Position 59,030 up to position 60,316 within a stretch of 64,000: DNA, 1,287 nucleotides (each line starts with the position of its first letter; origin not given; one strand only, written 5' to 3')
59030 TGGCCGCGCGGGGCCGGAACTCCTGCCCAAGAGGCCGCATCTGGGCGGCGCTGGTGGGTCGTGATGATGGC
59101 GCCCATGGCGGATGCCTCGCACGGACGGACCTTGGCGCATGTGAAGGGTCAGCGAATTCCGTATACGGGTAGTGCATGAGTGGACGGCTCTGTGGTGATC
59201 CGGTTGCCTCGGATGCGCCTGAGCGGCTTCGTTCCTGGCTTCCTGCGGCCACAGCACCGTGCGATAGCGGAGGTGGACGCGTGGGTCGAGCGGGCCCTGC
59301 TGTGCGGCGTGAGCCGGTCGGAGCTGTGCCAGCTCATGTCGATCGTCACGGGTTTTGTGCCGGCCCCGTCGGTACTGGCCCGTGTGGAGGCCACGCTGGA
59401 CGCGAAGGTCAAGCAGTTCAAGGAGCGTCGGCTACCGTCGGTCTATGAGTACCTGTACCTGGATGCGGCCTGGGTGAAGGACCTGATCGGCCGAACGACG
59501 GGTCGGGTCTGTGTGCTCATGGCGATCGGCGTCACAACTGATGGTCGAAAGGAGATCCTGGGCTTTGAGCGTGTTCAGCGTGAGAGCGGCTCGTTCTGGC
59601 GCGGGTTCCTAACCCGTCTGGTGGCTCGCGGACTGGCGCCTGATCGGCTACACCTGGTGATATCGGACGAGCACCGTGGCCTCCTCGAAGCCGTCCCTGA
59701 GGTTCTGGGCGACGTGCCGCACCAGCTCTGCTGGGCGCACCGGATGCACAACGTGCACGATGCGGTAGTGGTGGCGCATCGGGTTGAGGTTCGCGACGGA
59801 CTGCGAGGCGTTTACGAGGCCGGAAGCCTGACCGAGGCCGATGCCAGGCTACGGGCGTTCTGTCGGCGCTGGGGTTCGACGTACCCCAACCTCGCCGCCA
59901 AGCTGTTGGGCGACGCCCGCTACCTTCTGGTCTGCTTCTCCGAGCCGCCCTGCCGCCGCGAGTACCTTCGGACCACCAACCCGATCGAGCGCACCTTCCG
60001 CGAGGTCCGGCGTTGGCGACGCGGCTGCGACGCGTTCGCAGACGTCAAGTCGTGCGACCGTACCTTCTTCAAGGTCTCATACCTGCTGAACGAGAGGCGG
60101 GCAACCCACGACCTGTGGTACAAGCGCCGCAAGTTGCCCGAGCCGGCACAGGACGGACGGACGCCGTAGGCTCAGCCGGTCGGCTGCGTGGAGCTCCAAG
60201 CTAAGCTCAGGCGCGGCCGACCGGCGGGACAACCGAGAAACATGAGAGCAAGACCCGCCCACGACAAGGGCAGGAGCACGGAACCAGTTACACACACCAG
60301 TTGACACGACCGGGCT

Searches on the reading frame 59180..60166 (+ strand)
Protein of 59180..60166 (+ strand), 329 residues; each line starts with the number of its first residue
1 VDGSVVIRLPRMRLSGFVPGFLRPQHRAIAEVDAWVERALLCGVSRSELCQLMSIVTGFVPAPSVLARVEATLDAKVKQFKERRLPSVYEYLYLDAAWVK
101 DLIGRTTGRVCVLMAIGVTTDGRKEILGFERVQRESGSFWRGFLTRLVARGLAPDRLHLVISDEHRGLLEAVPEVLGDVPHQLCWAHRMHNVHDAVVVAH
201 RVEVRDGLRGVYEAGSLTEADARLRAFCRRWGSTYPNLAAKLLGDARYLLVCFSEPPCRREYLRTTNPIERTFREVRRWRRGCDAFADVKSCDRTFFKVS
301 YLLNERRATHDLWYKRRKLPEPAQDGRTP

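Call 61: search_protein_families(library=pfam, proteins=[window:59180-60166:+], max_evalue=0.00001)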
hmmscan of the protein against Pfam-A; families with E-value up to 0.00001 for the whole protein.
window:59180-60166:+ (329 aa): 1 family
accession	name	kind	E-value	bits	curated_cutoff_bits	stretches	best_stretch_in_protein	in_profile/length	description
PF00872.24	Transposase_mut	-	2.4e-53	181.8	21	1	3-299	74-368/379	Transposase, Mutator family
